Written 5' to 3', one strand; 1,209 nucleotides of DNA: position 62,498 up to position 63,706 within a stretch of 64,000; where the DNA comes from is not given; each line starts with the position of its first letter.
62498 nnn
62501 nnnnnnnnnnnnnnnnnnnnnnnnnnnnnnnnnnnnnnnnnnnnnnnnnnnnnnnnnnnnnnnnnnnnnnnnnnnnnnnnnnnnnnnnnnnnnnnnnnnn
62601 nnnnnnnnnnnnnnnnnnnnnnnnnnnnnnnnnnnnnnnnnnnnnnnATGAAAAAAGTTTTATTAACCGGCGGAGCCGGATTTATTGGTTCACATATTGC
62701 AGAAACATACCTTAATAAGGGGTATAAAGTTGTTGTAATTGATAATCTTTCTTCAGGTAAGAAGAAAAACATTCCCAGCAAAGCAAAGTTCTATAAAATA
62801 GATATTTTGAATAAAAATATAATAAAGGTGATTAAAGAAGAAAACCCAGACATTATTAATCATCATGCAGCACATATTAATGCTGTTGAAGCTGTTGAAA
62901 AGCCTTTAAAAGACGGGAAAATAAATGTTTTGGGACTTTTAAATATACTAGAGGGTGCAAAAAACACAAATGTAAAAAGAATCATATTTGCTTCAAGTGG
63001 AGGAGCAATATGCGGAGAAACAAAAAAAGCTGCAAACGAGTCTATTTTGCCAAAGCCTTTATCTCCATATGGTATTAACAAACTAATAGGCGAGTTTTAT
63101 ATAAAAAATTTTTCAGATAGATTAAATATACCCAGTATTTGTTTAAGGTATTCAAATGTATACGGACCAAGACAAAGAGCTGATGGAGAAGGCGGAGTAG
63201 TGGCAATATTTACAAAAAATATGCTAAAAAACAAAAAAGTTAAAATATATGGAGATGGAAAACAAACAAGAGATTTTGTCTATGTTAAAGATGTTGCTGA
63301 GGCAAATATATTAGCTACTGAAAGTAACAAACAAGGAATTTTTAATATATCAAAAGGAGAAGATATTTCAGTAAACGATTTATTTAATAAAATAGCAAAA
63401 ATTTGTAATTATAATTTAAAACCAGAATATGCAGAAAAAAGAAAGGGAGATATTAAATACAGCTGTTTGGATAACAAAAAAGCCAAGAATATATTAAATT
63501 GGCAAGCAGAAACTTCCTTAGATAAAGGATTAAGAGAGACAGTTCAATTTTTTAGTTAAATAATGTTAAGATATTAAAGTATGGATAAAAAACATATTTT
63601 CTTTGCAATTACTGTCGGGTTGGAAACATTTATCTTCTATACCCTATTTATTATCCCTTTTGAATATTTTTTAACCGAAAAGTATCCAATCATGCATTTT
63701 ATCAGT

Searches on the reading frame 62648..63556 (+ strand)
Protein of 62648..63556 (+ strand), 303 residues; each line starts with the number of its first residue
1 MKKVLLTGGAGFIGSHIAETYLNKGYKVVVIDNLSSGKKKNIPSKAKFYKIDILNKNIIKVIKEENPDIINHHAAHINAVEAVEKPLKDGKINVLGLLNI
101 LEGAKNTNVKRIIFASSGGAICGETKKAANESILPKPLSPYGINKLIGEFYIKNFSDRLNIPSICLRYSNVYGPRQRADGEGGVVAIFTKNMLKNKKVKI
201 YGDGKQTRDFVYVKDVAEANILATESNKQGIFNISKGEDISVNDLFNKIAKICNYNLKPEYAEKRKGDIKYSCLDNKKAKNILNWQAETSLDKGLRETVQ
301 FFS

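Call 14: search_protein_families(library=pfam, proteins=[window:62648-63556:+], max_evalue=10)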
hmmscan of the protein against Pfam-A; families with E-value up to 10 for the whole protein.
window:62648-63556:+ (303 aa): 17 families
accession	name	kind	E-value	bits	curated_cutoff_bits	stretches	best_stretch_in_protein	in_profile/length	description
PF01370.27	Epimerase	-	1.4e-56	192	20.9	1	4-234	1-239/240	NAD dependent epimerase/dehydratase family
PF16363.11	GDP_Man_Dehyd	-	4.5e-51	174.7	27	1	5-298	1-332/332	GDP-mannose 4,6 dehydratase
PF01073.25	3Beta_HSD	-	2e-21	76.7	22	1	6-225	2-230/280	3-beta hydroxysteroid dehydrogenase/isomerase family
PF04321.23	RmlD_sub_bind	-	7.3e-19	68.4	27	1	3-285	2-269/287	RmlD substrate binding domain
PF02719.21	Polysacc_synt_2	-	2.2e-17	63.7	20.2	1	4-259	1-253/293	Polysaccharide biosynthesis protein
PF07993.18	NAD_binding_4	-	1.8e-10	40.8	20.1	2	65-182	87-218/258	Male sterility protein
PF13460.12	NAD_binding_10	-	5.5e-05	23.5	27.2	1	8-126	1-105/184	NAD(P)H-binding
PF00106.31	adh_short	-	0.00072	19.5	26.6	1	2-53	1-58/195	short chain dehydrogenase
PF00070.33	Pyr_redox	-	0.0016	19.3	22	1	9-80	6-77/82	Pyridine nucleotide-disulphide oxidoreductase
PF02737.24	3HCDH_N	-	0.0048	17.3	22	1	9-38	6-35/180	3-hydroxyacyl-CoA dehydrogenase, NAD binding domain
PF08659.16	KR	-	0.0053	17.1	22.6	1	4-36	3-35/180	KR domain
PF07992.20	Pyr_redox_2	-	0.008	16.1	26.1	1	9-75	149-214/291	Pyridine nucleotide-disulphide oxidoreductase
PF13477.12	Glyco_trans_4_2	-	0.013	16.2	23.4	1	21-76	20-84/139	Glycosyl transferase 4-like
PF20720.3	nSTAND3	-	0.014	15.6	27.2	1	12-66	32-88/155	Novel STAND NTPase 3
PF05368.20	NmrA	-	0.043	13.8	27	1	2-118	3-108/298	NmrA-like family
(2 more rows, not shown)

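Call 40: search_protein_families(library=ncbifam, proteins=[window:62648-63556:+], max_evalue=1e-10)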
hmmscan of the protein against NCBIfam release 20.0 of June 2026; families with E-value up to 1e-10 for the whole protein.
window:62648-63556:+ (303 aa): 20 families
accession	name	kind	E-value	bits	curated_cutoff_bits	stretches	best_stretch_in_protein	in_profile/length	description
TIGR01179.1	galE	equivalog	2.1e-55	187.9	262.3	1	3-296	1-319/332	UDP-glucose 4-epimerase GalE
TIGR01181.1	dTDP_gluc_dehyt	equivalog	2.9e-43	148.2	365.1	1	3-302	1-311/321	dTDP-glucose 4,6-dehydratase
TIGR02197.1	heptose_epim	equivalog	2.6e-38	132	274.6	1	4-300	1-311/316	ADP-glyceromanno-heptose 6-epimerase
NF011728.1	PRK15181.1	equivalog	2.7e-38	131.9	760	1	2-302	16-337/348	Vi polysaccharide biosynthesis UDP-N-acetylglucosaminuronic acid C-4 epimerase TviC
NF007956.0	PRK10675.1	subfamily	1.2e-35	123.3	394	1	3-301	2-328/338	UDP-glucose 4-epimerase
TIGR04180.1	EDH_00030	hypoth_equivalog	3.2e-34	118.3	475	1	4-289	1-296/297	NAD-dependent 4,6-dehydratase LegB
NF008360.0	PRK11150.1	equivalog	4.6e-26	91.8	452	1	4-247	2-248/310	ADP-glyceromanno-heptose 6-epimerase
NF007490.0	PRK10084.1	subfamily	6.1e-25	88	649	1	135-302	161-334/361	dTDP-glucose 4,6-dehydratase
NF007582.0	PRK10217.1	equivalog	1.4e-23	83.5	698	1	1-302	1-331/355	dTDP-glucose 4,6-dehydratase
NF047922.1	GDPFucSynFcl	equivalog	2e-20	73.5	500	1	49-302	35-301/308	GDP-L-fucose synthase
TIGR03466.1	HpnA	hypoth_equivalog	6.1e-20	71.3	367.65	1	3-255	2-248/327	hopanoid-associated sugar epimerase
TIGR01214.1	rmlD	equivalog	5.3e-18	65.1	224.05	1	3-256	1-229/285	dTDP-4-dehydrorhamnose reductase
NF043036.1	ErythonDh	equivalog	5.6e-16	58.6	325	1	3-168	2-176/321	D-erythronate dehydrogenase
TIGR01472.1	gmd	equivalog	8.2e-15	54.8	415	1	2-261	1-276/342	GDP-mannose 4,6-dehydratase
TIGR02622.1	CDP_4_6_dhtase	equivalog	1.7e-13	50.5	278.45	0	2-113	5-124/352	CDP-glucose 4,6-dehydratase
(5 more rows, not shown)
